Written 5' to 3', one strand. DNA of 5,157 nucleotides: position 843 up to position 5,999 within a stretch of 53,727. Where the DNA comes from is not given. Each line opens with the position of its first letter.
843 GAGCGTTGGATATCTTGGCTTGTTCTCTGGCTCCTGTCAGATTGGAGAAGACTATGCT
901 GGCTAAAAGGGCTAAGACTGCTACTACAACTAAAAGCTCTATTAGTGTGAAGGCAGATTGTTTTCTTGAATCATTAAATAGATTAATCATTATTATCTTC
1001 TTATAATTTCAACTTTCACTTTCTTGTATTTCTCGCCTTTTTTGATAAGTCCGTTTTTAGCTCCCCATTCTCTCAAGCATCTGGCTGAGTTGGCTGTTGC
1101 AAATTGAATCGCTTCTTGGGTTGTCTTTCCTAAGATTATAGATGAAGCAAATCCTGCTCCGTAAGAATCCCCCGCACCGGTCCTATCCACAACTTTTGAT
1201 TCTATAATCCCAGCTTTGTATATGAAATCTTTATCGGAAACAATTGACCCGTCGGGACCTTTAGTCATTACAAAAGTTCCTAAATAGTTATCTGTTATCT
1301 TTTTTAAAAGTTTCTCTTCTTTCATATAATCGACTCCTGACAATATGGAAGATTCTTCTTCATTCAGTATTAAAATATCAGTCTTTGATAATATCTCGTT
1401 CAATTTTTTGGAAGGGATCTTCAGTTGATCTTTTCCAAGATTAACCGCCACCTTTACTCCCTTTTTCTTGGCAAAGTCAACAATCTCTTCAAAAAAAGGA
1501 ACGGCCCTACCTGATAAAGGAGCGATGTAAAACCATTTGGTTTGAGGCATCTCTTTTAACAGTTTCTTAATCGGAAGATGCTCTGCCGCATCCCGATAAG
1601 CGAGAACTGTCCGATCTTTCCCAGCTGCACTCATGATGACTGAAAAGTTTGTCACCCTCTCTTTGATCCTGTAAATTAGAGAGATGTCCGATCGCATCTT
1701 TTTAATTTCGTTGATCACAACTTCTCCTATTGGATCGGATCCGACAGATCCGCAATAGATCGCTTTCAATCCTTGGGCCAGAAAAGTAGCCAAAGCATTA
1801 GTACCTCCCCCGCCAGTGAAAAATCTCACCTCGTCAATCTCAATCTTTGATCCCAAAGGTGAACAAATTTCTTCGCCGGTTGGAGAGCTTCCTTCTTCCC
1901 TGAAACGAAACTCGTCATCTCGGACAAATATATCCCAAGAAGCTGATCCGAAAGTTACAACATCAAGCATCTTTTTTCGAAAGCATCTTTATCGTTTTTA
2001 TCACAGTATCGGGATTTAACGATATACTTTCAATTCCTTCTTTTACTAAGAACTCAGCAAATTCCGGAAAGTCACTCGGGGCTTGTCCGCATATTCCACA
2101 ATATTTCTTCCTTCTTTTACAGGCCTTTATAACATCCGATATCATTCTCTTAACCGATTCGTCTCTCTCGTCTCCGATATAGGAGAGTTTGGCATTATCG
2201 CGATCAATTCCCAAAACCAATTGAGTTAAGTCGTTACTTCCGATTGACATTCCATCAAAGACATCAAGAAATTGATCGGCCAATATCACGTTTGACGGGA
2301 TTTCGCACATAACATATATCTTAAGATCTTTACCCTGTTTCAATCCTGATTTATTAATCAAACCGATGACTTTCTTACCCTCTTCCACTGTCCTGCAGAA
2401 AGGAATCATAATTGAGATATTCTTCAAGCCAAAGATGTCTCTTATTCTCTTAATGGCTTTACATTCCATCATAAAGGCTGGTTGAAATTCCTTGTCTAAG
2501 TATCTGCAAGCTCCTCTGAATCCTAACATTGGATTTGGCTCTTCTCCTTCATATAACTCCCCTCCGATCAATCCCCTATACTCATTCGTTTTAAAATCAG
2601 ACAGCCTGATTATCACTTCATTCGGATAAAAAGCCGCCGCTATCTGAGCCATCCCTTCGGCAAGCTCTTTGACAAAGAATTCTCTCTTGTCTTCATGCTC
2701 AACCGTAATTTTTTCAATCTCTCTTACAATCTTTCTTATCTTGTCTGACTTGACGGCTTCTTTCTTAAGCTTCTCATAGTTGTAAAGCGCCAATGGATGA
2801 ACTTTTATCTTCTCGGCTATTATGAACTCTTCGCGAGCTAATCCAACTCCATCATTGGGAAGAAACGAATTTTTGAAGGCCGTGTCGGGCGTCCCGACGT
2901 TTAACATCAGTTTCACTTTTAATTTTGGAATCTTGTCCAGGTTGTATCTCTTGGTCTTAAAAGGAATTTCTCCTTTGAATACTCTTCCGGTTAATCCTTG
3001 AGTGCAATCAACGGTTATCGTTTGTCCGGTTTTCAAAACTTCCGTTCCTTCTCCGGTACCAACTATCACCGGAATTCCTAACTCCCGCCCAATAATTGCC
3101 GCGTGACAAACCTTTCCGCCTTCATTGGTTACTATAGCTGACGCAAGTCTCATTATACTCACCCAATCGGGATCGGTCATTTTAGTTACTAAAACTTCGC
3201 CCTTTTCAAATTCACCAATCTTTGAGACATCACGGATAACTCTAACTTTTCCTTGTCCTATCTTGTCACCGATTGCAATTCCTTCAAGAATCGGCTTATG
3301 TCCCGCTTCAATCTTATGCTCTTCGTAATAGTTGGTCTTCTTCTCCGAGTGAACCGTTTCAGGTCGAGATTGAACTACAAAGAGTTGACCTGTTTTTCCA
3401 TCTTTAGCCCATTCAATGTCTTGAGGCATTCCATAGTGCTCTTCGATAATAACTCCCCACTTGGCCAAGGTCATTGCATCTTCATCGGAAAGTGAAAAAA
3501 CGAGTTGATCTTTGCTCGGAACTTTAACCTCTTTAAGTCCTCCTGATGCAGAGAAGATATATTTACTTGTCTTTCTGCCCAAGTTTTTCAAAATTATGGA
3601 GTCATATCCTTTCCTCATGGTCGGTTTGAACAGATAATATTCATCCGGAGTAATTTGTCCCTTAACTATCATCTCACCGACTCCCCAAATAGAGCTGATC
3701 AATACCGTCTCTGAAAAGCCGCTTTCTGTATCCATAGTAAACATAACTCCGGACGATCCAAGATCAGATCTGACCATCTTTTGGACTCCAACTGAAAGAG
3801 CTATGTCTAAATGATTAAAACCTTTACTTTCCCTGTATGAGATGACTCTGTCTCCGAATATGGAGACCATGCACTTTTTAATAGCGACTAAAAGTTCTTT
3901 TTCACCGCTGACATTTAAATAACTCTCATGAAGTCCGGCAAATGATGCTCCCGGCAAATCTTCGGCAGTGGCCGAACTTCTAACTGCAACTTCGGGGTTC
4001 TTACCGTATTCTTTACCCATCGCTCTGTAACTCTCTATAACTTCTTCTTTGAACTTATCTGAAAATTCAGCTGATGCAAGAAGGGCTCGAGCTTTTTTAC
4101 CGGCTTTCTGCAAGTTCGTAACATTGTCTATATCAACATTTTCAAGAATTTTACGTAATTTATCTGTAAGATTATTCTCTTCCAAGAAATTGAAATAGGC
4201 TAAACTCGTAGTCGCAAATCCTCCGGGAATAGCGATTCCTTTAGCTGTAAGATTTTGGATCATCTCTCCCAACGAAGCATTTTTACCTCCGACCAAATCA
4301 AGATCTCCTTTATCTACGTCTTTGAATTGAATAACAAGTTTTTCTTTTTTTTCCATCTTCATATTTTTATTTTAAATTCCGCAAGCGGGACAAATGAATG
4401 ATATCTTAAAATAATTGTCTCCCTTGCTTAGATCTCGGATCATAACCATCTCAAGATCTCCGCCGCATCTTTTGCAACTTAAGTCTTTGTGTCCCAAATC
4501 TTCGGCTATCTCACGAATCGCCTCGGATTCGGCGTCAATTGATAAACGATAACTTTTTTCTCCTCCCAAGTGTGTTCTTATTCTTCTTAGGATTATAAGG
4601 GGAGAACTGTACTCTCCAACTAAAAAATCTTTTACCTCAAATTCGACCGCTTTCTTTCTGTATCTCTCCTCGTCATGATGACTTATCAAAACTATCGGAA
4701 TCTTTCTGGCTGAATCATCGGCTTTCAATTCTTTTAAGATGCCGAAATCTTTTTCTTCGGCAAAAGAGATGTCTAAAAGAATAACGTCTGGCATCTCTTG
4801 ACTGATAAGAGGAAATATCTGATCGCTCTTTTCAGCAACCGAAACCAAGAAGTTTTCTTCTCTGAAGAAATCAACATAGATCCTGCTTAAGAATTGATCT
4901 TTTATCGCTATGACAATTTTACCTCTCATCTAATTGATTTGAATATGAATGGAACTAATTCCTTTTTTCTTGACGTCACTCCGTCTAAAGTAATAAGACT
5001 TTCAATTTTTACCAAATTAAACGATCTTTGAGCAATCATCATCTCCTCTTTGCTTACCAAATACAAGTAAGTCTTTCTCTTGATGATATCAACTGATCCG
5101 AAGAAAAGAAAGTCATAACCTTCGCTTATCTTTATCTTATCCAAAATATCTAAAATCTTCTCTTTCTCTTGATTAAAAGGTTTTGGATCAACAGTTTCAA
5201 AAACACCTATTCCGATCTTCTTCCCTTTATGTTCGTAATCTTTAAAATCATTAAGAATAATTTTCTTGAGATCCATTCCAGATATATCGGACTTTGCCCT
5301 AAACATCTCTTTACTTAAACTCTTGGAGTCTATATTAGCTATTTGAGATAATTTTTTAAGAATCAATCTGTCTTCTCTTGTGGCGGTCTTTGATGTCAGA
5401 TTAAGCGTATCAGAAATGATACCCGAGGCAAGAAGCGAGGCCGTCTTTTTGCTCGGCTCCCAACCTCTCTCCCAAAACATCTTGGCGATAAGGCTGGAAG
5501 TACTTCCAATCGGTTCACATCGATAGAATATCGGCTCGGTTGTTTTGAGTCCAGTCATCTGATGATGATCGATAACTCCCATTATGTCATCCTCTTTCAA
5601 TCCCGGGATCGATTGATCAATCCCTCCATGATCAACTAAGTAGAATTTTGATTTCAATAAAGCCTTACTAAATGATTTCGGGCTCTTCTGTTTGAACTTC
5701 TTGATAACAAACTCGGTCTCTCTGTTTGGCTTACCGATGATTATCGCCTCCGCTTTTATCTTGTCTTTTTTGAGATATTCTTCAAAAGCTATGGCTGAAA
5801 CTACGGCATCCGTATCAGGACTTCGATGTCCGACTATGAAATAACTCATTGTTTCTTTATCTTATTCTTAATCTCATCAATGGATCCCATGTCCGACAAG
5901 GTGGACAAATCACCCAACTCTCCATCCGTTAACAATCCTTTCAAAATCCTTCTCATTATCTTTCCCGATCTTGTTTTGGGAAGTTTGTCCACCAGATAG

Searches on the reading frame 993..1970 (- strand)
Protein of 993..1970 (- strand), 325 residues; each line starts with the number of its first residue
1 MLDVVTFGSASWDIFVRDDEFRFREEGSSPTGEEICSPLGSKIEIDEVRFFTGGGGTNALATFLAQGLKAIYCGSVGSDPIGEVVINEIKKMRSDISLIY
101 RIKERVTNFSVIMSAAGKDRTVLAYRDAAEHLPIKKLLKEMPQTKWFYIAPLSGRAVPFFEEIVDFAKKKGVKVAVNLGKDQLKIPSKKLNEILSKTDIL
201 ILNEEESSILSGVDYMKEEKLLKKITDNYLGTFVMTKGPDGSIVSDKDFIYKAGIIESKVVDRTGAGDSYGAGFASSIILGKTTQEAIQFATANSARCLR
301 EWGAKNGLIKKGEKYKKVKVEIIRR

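Call 11: search_protein_families(library=pfam, proteins=[window:993-1970:-], max_evalue=0.01)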
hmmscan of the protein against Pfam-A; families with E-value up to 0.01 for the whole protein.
window:993-1970:- (325 aa): 2 families
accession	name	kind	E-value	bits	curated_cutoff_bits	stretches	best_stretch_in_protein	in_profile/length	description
PF00294.29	PfkB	-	2.3e-36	126.1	25.8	1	40-307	23-298/302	pfkB family carbohydrate kinase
PF08543.17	Phos_pyr_kin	-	0.00032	20.6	27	1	191-299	114-232/246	Phosphomethylpyrimidine kinase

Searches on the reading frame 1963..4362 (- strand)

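Call 11: search_protein_families(library=pfam, proteins=[window:1963-4362:-], max_evalue=0.01)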
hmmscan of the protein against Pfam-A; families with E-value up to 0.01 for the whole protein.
window:1963-4362:- (799 aa): 3 families
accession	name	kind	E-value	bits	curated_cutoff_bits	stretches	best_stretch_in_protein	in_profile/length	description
PF01326.24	PPDK_N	-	3.2e-112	375.5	27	1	22-345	2-319/328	Pyruvate phosphate dikinase, AMP/ATP-binding domain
PF02896.24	PEP-utilizers_C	-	3.7e-60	204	22.8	1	480-796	17-290/293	PEP-utilising enzyme, PEP-binding domain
PF00391.29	PEP-utilizers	-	1.6e-26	92.2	23.1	1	385-456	1-72/72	PEP-utilising enzyme, mobile domain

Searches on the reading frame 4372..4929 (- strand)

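Call 11: search_protein_families(library=pfam, proteins=[window:4372-4929:-], max_evalue=0.01)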
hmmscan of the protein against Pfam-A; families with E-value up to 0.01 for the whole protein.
window:4372-4929:- (185 aa): 1 family
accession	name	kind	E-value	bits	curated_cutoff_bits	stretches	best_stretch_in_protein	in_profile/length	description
PF00072.30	Response_reg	-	4e-11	43.5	30.2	1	11-104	7-98/111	Response regulator receiver domain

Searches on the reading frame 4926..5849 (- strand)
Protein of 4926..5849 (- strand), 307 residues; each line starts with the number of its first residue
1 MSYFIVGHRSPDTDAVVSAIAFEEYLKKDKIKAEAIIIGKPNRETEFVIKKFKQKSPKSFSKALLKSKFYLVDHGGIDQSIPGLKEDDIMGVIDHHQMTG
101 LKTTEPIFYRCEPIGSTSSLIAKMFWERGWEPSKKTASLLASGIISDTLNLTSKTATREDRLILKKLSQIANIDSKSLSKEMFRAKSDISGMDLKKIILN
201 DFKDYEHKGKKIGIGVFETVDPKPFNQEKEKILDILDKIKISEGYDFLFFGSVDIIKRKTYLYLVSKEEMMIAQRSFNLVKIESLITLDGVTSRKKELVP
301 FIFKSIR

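Call 11: search_protein_families(library=pfam, proteins=[window:4926-5849:-], max_evalue=0.01)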
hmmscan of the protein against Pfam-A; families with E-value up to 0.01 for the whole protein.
window:4926-5849:- (307 aa): 2 families
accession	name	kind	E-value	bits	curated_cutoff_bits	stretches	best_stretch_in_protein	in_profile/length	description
PF02833.19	DHHA2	-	1.7e-24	87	27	1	180-302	1-123/126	DHHA2 domain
PF01368.27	DHH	-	7.1e-19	68.8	28.1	1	4-144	3-125/125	DHH family, N-terminal domain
